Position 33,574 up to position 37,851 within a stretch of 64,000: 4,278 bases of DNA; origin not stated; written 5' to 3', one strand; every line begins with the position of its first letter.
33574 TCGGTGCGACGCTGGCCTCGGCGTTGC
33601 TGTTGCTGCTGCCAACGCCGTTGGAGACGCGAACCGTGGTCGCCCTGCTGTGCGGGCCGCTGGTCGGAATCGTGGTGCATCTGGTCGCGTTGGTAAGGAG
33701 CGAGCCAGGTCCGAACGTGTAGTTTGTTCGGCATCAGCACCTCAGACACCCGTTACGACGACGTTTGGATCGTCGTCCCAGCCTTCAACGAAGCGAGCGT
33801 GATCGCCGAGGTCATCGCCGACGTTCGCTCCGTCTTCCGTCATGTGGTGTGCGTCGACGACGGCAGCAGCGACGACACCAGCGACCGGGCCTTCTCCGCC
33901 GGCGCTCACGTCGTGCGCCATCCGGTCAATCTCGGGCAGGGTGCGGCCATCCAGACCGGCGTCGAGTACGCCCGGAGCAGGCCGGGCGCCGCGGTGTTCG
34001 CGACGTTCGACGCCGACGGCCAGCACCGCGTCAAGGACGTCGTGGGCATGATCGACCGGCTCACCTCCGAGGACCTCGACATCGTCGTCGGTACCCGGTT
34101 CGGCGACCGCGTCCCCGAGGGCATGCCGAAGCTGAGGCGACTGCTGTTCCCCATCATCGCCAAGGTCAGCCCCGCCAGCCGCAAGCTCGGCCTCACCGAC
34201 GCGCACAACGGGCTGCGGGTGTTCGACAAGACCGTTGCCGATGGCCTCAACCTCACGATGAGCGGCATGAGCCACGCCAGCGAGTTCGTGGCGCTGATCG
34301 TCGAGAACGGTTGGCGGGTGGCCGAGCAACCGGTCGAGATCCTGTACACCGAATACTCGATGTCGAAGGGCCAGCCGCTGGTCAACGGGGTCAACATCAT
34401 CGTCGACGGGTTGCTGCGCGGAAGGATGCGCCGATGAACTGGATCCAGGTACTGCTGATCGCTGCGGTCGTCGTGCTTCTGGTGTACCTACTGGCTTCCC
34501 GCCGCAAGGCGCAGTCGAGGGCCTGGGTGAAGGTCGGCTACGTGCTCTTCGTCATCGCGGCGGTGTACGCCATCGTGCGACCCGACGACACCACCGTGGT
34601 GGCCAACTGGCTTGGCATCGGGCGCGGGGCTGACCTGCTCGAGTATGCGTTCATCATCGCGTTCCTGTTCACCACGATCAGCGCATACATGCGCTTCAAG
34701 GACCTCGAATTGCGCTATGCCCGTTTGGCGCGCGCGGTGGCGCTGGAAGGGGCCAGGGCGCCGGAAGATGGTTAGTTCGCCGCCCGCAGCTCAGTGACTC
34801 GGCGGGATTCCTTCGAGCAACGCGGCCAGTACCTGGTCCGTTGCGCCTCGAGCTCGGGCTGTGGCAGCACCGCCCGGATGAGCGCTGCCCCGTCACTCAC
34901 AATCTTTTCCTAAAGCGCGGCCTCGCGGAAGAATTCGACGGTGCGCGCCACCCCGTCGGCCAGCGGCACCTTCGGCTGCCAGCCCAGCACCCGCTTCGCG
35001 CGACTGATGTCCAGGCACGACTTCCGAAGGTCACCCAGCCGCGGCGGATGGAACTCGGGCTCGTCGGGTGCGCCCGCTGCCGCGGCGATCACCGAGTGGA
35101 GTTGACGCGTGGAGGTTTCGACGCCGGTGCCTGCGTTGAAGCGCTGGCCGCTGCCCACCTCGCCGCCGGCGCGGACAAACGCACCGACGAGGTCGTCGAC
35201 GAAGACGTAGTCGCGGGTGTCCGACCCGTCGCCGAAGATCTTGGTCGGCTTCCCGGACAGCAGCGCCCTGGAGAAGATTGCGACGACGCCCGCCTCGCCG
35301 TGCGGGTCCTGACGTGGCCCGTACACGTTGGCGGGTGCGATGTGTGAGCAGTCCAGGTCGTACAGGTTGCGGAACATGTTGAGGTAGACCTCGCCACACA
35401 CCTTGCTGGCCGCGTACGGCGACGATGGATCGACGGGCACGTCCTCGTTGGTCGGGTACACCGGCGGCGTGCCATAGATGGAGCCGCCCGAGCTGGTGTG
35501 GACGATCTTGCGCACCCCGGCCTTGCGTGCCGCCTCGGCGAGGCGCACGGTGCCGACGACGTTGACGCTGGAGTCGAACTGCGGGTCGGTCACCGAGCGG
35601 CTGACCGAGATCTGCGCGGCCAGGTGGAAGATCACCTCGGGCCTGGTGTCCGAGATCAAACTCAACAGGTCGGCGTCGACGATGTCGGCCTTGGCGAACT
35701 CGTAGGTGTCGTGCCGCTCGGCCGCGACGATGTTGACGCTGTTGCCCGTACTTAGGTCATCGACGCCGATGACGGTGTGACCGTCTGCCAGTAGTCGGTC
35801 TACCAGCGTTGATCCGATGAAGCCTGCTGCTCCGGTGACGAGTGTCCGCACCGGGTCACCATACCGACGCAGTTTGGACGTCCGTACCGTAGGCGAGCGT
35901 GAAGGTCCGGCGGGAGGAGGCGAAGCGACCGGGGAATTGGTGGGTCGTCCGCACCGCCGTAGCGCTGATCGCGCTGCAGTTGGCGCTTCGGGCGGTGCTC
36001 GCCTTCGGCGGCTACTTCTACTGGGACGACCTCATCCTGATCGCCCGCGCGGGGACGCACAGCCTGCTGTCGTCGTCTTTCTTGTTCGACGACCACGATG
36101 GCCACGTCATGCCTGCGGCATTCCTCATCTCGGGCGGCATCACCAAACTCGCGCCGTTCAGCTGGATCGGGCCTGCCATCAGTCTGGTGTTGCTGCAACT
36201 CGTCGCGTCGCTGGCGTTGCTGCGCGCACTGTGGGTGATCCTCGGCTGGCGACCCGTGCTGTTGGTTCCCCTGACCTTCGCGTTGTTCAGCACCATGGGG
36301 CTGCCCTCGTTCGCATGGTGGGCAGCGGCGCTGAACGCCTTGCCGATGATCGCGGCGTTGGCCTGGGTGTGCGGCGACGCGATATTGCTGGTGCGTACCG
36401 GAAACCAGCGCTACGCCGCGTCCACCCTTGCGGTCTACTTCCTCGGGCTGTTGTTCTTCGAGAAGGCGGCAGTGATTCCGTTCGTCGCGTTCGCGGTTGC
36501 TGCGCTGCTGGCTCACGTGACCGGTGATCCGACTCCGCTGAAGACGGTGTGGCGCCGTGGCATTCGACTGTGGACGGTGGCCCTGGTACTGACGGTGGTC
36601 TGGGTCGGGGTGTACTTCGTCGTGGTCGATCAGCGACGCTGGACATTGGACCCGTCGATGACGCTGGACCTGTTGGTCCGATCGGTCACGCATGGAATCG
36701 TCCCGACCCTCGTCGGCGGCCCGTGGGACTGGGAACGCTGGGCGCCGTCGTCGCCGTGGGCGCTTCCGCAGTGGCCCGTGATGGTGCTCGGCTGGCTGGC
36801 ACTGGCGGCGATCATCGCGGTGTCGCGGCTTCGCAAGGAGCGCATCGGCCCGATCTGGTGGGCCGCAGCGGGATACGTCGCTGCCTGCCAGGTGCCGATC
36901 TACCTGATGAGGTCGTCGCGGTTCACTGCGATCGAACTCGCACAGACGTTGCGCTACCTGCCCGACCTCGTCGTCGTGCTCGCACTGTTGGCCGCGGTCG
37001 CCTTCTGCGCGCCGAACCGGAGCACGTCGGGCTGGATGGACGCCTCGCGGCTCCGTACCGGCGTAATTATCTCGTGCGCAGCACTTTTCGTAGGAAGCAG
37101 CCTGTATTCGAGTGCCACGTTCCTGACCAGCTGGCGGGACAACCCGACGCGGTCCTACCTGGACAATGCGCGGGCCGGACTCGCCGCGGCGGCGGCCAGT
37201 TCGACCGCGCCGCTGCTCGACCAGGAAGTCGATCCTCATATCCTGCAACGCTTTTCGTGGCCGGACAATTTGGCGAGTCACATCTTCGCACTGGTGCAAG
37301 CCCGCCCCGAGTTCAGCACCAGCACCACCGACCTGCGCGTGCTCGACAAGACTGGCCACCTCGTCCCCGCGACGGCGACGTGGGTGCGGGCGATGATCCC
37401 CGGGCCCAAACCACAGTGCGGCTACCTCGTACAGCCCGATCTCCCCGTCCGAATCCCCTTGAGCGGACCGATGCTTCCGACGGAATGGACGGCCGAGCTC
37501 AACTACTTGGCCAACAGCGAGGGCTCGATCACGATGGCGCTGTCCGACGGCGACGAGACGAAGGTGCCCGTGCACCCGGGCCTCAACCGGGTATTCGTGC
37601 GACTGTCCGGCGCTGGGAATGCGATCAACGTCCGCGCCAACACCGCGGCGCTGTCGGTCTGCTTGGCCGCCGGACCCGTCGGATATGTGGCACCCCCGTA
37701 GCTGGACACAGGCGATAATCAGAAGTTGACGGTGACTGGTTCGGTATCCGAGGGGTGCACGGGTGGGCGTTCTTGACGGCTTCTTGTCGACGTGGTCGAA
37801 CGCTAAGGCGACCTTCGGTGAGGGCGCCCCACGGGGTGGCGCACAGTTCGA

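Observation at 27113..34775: Five-gene chain of overlapping or adjacent stop/start codons links the polymer synthetase to the ppgS envelope-glycan module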

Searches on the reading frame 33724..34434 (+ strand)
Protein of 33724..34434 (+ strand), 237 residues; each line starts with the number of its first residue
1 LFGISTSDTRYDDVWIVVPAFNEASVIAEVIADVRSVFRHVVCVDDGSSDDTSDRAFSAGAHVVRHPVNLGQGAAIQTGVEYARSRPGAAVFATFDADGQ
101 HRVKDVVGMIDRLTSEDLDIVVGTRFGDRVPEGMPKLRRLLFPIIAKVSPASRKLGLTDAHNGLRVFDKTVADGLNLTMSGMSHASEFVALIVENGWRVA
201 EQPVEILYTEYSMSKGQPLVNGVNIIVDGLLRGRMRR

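Call 8: search_protein_families(library=pfam, proteins=[window:33724-34434:+])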
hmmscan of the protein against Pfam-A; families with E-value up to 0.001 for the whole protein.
window:33724-34434:+ (237 aa): 1 family
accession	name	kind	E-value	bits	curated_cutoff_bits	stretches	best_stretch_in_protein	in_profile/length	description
PF00535.33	Glycos_transf_2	-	2.6e-23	83.2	23.3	1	16-171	2-163/168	Glycosyl transferase family 2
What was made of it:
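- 33724..34437 (+): ppgS: polyprenyl-phospho-N-acetylgalactosaminyl synthase (GT2, 237 aa). Pfam Glycos_transf_2 (call 8).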

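Call 9: search_protein_families(library=ncbifam, proteins=[window:33724-34434:+])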
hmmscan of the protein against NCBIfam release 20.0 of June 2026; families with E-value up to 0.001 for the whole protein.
window:33724-34434:+ (237 aa): 11 families
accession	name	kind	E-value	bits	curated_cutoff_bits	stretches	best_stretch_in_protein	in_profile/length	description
NF058614.1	PPMAGASynPpgS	equivalog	3e-123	409.5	370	1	13-236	1-226/226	polyprenyl-phospho-N-acetylgalactosaminyl synthase PpgS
TIGR04182.1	glyco_TIGR04182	equivalog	3.4e-25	89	325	1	13-227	1-212/293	S-layer glycoprotein N-glycosyltransferase AglJ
NF041391.1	DPhHxTase_Halo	equivalog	1e-15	57.3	375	1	20-225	3-201/213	dolichyl-phosphate hexose transferase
TIGR03965.1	mycofact_glyco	equivalog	2.7e-09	36.4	280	1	8-86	70-156/467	mycofactocin biosynthesis glycosyltransferase MftF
NF010496.0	PRK13915.1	equivalog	4.4e-08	32.6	262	1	13-66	32-91/307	glucosyl-3-phosphoglycerate synthase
TIGR04283.1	glyco_like_mftF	equivalog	1.6e-07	31.2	182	1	16-85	3-73/221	TIGR04283 family arsenosugar biosynthesis glycosyltransferase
TIGR03937.1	PgaC_IcaA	equivalog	8.8e-07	28.2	422.3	1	8-98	41-135/407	poly-beta-1,6-N-acetyl-D-glucosamine synthase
TIGR03469.1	HpnB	hypoth_equivalog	1.9e-06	27.2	379.25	1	9-121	41-168/386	hopene-associated glycosyltransferase HpnB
NF047588.1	GlcsyltransPgfSStrep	equivalog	5e-06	25.9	500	1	15-173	4-165/308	glycosyltransferase PgfS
NF041865.1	EpsU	equivalog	7.2e-06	25.2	700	1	15-102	42-136/394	exopolysaccharide biosynthesis GT2 family glycosyltransferase EpsU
NF007986.1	PRK10714.1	equivalog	1.3e-05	24.4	529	1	12-193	6-186/316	undecaprenyl-phosphate 4-deoxy-4-formamido-L-arabinose transferase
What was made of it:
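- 33724..34437 (+): NCBIfam equivalog NF058614 scores 409.5 bits against a cut-off of 370 (call 9).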

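Call 81: find_related_loci(query=window:33724-34434:+, collection=metagenome_contigs, flank=10000)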
Query window:33724-34434:+ (237 aa) in metagenome_contigs; peptide patterns used: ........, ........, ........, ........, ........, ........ (x = any residue, [..] = any of these).
600 stretches matched a pattern (row limit reached: there are more); 421 encode a relative of the query (tblastn E <= 1e-3); the best 80 are kept; 80 distinct loci.
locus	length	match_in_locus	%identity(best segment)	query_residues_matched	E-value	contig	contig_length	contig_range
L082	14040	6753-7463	98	1-237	7e-156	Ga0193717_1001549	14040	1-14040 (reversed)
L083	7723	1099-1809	84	1-237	4e-137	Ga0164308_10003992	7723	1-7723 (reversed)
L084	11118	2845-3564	80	1-237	8e-134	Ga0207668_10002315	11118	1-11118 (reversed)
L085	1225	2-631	87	28-237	2e-134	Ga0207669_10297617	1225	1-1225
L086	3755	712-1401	77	8-237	9e-122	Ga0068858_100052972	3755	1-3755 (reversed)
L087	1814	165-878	77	1-237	2e-127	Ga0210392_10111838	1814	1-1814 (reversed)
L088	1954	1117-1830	76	1-237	9e-127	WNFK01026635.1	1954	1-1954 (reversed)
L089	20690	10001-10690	77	8-237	8e-118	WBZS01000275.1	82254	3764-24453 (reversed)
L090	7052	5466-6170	75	4-237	8e-117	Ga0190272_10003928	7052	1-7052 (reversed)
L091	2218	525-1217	78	8-237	8e-123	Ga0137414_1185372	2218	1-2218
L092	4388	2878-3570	78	8-237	2e-117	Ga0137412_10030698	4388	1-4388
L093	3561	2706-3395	75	8-237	2e-118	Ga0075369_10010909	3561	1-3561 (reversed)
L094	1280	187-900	75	1-237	4e-126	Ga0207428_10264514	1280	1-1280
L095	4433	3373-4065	77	8-237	8e-117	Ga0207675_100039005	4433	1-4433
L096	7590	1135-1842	75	3-237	4e-116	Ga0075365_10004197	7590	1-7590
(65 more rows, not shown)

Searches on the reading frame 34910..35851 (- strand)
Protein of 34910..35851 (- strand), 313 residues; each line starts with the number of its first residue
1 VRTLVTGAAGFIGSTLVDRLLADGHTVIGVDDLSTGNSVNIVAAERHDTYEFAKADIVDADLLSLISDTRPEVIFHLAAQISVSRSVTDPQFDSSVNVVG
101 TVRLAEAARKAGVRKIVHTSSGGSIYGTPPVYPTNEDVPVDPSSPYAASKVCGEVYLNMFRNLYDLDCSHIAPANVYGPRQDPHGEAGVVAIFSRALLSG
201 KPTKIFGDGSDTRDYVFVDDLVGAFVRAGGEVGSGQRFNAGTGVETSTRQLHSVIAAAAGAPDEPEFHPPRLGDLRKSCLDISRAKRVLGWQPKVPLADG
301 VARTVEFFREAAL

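Call 8: search_protein_families(library=pfam, proteins=[window:34910-35851:-])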
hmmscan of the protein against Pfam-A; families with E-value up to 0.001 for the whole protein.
window:34910-35851:- (313 aa): 8 families
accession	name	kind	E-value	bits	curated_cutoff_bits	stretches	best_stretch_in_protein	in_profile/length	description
PF01370.27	Epimerase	-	3e-57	194.2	20.9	1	4-241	2-240/240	NAD dependent epimerase/dehydratase family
PF16363.11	GDP_Man_Dehyd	-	3.9e-56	191.3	27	1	4-303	1-331/332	GDP-mannose 4,6 dehydratase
PF01073.25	3Beta_HSD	-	1.2e-20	74.1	22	1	4-228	1-228/280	3-beta hydroxysteroid dehydrogenase/isomerase family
PF04321.23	RmlD_sub_bind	-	1e-14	54.8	27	1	1-157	1-136/287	RmlD substrate binding domain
PF02719.21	Polysacc_synt_2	-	1.1e-10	41.6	20.2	1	4-122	2-129/293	Polysaccharide biosynthesis protein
PF07993.18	NAD_binding_4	-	4.7e-09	36.2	20.1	1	72-190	90-216/258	Male sterility protein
PF13460.12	NAD_binding_10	-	1.2e-06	28.9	27.2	1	7-125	1-102/184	NAD(P)H-binding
PF05368.20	NmrA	-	4.5e-05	23.6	27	1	4-122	6-108/298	NmrA-like family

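Call 9: search_protein_families(library=ncbifam, proteins=[window:34910-35851:-])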
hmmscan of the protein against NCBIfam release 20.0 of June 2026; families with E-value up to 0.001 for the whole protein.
window:34910-35851:- (313 aa): 34 families (the best 25 are shown)
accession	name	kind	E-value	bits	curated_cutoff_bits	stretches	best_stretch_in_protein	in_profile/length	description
TIGR01181.1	dTDP_gluc_dehyt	equivalog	2.9e-50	171.2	365.1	1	3-310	2-313/321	dTDP-glucose 4,6-dehydratase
TIGR01179.1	galE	equivalog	8.5e-47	159.6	262.3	1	3-297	2-314/332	UDP-glucose 4-epimerase GalE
TIGR04180.1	EDH_00030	hypoth_equivalog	3.5e-44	151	475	1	4-294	2-295/297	NAD-dependent 4,6-dehydratase LegB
NF011728.1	PRK15181.1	equivalog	5e-36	124.4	760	1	2-308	17-337/348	Vi polysaccharide biosynthesis UDP-N-acetylglucosaminuronic acid C-4 epimerase TviC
NF007490.0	PRK10084.1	subfamily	6.4e-35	120.8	649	2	1-110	1-113/361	dTDP-glucose 4,6-dehydratase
NF007582.0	PRK10217.1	equivalog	4.8e-31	108.1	698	1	2-308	3-331/355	dTDP-glucose 4,6-dehydratase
NF007956.0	PRK10675.1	subfamily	3.6e-30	105.3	394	2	1-157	1-160/338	UDP-glucose 4-epimerase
TIGR02622.1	CDP_4_6_dhtase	equivalog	8.9e-25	87.5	278.45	1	2-164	6-172/352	CDP-glucose 4,6-dehydratase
TIGR02197.1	heptose_epim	equivalog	7.6e-23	81.2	274.6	1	4-268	2-269/316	ADP-glyceromanno-heptose 6-epimerase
TIGR01472.1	gmd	equivalog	9.3e-22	77.7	415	1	3-222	3-232/342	GDP-mannose 4,6-dehydratase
NF043036.1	ErythonDh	equivalog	5.3e-20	71.8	325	1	1-160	1-163/321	D-erythronate dehydrogenase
NF047922.1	GDPFucSynFcl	equivalog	1.2e-19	70.9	500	1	33-309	22-302/308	GDP-L-fucose synthase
NF052578.1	StrlDmthSdmBMthl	equivalog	1.4e-19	71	600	1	1-255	1-241/328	sterol demethylase protein SdmB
TIGR03466.1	HpnA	hypoth_equivalog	5.1e-19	68.3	367.65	1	1-180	1-174/327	hopanoid-associated sugar epimerase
NF042422.1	oxyalk_red_OleD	equivalog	3.2e-17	62.9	580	1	1-262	1-253/329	2-alkyl-3-oxoalkanoate reductase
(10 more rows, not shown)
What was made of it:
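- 34910..35851 (-): galE1-like UDP-hexose / UDP-HexNAc 4-epimerase, convergent with the five-gene chain. Pfam Epimerase (call 8) and the TIGR01179 GalE family (call 9).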

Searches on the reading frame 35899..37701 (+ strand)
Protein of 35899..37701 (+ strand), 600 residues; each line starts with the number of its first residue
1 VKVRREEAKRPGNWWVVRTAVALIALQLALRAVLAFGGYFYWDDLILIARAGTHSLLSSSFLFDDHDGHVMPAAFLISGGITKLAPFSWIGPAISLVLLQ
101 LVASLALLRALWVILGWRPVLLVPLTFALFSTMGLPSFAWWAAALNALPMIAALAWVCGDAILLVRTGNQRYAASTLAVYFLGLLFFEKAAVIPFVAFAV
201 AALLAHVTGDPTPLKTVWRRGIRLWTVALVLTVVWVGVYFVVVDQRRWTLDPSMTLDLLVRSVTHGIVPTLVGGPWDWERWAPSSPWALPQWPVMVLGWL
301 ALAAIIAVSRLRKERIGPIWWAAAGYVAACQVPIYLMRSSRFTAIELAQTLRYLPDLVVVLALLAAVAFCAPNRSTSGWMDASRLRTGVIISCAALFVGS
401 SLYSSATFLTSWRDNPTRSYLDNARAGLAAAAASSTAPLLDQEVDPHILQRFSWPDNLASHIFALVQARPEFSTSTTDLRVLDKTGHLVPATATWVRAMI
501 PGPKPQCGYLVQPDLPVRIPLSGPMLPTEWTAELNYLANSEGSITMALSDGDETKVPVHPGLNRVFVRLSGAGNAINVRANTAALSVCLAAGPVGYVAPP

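Call 32: search_protein_families(library=pfam, proteins=[window:35899-37701:+], max_evalue=0.001)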
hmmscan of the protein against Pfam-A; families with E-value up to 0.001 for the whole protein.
window:35899-37701:+ (600 aa): 0 families

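Call 36: search_protein_families(library=pfam, proteins=[window:35899-37701:+], max_evalue=10)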
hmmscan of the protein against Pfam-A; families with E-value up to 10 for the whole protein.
window:35899-37701:+ (600 aa): 0 families

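Call 62: find_homologous_proteins(query=window:35899-37698:+, max_evalue=0.00001)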
Query window:35899-37698:+ (600 aa): 2378 proteins with E <= 0.00001 among 8000 candidates; the best 120 are listed.
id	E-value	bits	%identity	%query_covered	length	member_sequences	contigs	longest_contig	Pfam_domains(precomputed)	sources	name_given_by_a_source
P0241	0.0e+0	1267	95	100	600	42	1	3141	-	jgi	jgi:hypothetical protein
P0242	0.0e+0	1256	95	99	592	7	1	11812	-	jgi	jgi:hypothetical protein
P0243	0.0e+0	1091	83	98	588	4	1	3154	-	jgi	-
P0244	0.0e+0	1083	83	98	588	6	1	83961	-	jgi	jgi:hypothetical protein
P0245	0.0e+0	1074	81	99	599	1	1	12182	-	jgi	jgi:hypothetical protein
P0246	0.0e+0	1046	80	98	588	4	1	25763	-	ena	-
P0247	0.0e+0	1027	77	100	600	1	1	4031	-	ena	-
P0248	0.0e+0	1020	76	99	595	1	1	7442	-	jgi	jgi:hypothetical protein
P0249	0.0e+0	1018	77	99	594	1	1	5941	-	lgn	-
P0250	0.0e+0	1017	77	99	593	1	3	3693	-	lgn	-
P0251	0.0e+0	1015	75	100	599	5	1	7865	-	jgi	jgi:hypothetical protein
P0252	0.0e+0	1013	78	96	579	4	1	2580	-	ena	-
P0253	0.0e+0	1013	76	99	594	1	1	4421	-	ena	-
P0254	1.6e-298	1010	78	96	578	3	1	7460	-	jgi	jgi:hypothetical protein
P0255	1.7e-298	1010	77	96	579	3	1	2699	-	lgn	-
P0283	3.4e-290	982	74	99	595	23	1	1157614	-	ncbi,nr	ncbi:hypothetical protein ASD37_15850 [Mycobacterium sp. Root135]|nr:hypothetical protein ASD37_1585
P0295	1.1e-285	968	76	96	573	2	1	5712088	-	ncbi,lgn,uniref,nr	ncbi:hypothetical protein MMAD_49360 [Mycolicibacterium madagascariense]|uniref:Transmembrane protei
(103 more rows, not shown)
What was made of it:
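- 35899..37701 (+): Rv3635-like GT-C-fold membrane protein (600 aa) with an invariant WDD motif near the N terminus and a C-terminal beta-sandwich domain. Homologues are 573-616 aa 'hypothetical' or 'transmembrane' proteins (call 62).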

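Call 70: predict_structure(alignment_id=A2)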
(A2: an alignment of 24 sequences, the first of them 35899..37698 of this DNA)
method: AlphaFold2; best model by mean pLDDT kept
length: 600 residues; sequences in the alignment: 24
mean_pLDDT: 71.5   pTM: 0.71
mean pLDDT of the five models: 71.5, 67.3, 63.5, 62.7, 62.6
residues with pLDDT >= 90: 94; 70-90: 281; 50-70: 122; < 50: 103
segments of 3 or more residues with pLDDT < 50: 1-11, 280-288, 339-345, 375-380, 440-478, 492-507, 524-527, 591-600
pLDDT, mean of each block of 10 residues (from residue 1): 38 79 93 79 70 74 63 84 80 90 95 87 89 71 83 95 93 95 85 90 85 91 94 87 64 75 76 61 43 80 80 70 75 55 49 75 82 52 67 82 76 70 77 61 35 31 30 44 66 44 52 78 55 70 86 84 68 79 68 42
secondary structure, 60 per line:
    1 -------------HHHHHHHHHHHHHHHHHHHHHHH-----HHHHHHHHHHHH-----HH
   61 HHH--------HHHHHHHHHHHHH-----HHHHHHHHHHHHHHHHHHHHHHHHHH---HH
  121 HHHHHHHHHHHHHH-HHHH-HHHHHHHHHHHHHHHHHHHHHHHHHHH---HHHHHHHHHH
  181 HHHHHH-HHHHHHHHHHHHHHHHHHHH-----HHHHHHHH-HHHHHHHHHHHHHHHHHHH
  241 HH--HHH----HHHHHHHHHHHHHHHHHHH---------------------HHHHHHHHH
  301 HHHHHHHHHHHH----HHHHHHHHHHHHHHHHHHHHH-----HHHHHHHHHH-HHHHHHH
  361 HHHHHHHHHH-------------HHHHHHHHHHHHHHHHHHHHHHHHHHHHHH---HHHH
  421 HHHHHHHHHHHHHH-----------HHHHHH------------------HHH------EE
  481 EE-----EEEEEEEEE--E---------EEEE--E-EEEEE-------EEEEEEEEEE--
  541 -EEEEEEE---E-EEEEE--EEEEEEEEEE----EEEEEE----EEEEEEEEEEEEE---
elements in order: H14-36 H42-53 H59-63 H72-84 H90-115 H119-134 H136-139 H141-167 H171-186 H188-207 H213-220 H222-242 H252-270 H292-312 H317-337 H343-352 H354-370 H384-413 H417-434 H446-451 E479-482 E488-496 E509-512 E517-521 E529-538 E542-548 E554-558 E561-570 E575-580 E585-597
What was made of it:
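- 35899..37701 (+): The model has pLDDT 71.5 (call 70).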

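Call 73: fold_search(model_id=the predicted structure, library=pdb)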
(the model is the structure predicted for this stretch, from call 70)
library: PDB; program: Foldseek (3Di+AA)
matches with E <= 10: 715; with E <= 0.001: 4
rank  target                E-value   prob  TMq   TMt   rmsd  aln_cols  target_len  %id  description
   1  7bvf_B                5.5e-04  1.00  0.32  0.20  20.4       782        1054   12  Cryo-EM structure of Mycobacterium tuberculosis arabinosyltransferase EmbA-EmbB-AcpM2 in complex with ethambutol (released 2020-04-29)
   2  8age_A                7.7e-04  1.00  0.38  0.36  11.3       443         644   15  Structure of yeast oligosaccharylransferase complex with acceptor peptide bound (released 2022-12-07)
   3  6x0o                  7.7e-04  1.00  0.32  0.20  21.0       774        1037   14  Single-Particle Cryo-EM Structure of Arabinosyltransferase EmbB from Mycobacterium smegmatis (released 2020-06-10)
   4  8pn9_A                9.9e-04  1.00  0.34  0.32  12.7       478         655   12  Structure of human oligosaccharyltransferase OST-A complex bound to NGI-1 (released 2024-05-08)
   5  8agc_A                1.9e-03  1.00  0.40  0.35   9.0       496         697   14  Structure of yeast oligosaccharylransferase complex with lipid-linked oligosaccharide and non-acceptor peptide bound (released 2022-12-07)
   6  7oci_F                1.9e-03  1.00  0.34  0.32  13.3       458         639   14  Cryo-EM structure of yeast Ost6p containing oligosaccharyltransferase complex (released 2022-02-16)
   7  6s7t_A                2.5e-03  1.00  0.34  0.30  18.5       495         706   12  Cryo-EM structure of human oligosaccharyltransferase complex OST-B (released 2019-12-18)
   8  6c26_A                4.1e-03  1.00  0.34  0.32  14.2       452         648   14  The Cryo-EM structure of a eukaryotic oligosaccharyl transferase complex (released 2018-01-31)
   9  8agb_A                4.3e-03  1.00  0.37  0.35  14.3       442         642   15  Structure of yeast oligosaccharylransferase complex with lipid-linked oligosaccharide bound (released 2022-12-07)
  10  7e9s_A                7.8e-03  1.00  0.36  0.27  11.0       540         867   14  Archaeal oligosaccharyltransferase AglB from Archaeoglobus fulgidus in complex with an inhibitory peptide and a dolich (released 2021-09-08)
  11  7bvc_A                8.1e-03  0.99  0.37  0.23  18.5       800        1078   12  Cryo-EM structure of Mycobacterium smegmatis arabinosyltransferase EmbA-EmbB-AcpM2 in complex with ethambutol (released 2020-04-29)
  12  6ezn_F                8.5e-03  1.00  0.37  0.35  13.6       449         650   16  Cryo-EM structure of the yeast oligosaccharyltransferase (OST) complex (released 2018-01-17)
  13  9n9j_I                8.5e-03  1.00  0.33  0.29  18.1       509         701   14  Structure of a GRP94 folding intermediate engaged with a CCDC134- and FKBP11-bound secretory translocon (released 2025-11-19)
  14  6s7o_A                9.2e-03  1.00  0.32  0.30  13.1       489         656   14  Cryo-EM structure of human oligosaccharyltransferase complex OST-A (released 2019-12-18)
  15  8b6l_I                1.0e-02  0.99  0.30  0.27  17.5       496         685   15  Subtomogram average of the human Sec61-TRAP-OSTA-translocon (released 2022-12-07)
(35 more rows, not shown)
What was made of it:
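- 35899..37701 (+): The top Foldseek hits are EmbB, STT3/OST, AglB, AftD and Pmt4 (call 73).
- On GT-C glycosyltransferase (Rv3635-like neighbour): The best matches are EmbB, STT3, AglB, AftD and Pmt4, at E 5e-4 to 4e-2 and modest TM scores of 0.3-0.4 (call 73).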

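Call 79: find_encoding_contigs(protein=P0295, flank=10000, max_places=2)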
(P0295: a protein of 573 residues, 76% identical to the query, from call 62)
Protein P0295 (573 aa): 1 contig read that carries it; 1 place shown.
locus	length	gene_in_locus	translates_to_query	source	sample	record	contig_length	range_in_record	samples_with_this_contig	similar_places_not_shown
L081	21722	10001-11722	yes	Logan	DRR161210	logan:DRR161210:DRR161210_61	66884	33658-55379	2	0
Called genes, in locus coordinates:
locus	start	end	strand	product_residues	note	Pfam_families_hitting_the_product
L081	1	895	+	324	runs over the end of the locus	PF00389:2-Hacid_dh, PF02826:2-Hacid_dh_C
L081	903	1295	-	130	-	-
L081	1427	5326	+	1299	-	PF00501:AMP-binding, PF00550:PP-binding, PF00132:Hexapep (faint)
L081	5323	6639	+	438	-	PF17900:Peptidase_M1_N, PF01433:Peptidase_M1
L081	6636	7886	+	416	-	-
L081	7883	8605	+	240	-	PF12804:NTP_transf_3 (faint), PF00535:Glycos_transf_2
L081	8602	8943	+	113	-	PF10066:DUF2304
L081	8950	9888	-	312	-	PF01073:3Beta_HSD, PF01370:Epimerase, PF02719:Polysacc_synt_2, PF04321:RmlD_sub_bind, PF16363:GDP_Man_Dehyd, PF07993:NAD_binding_4 (weak)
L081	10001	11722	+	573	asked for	-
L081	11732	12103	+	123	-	PF02627:CMD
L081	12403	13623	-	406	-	PF13177:DNA_pol3_delta2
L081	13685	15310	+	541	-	PF00672:HAMP, PF00211:Guanylate_cyc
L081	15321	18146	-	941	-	PF01751:Toprim, PF01131:Topoisom_bac, PF13368:Toprim_C_rpt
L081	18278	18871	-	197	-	-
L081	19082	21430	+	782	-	PF00270:DEAD, PF00271:Helicase_C, PF22982:WHD_HRQ1, PF09369:MZB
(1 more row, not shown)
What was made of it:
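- Checked: The gene caller for M. madagascariense does report a 4-nt overlap at this junction as well (call 79).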

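Call 80: find_encoding_contigs(protein=P0283, flank=10000, max_places=2)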
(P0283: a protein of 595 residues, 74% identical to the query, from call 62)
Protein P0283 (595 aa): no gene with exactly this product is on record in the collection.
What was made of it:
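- Tried and rejected: The same happened for one Rv3635 homologue (call 80).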
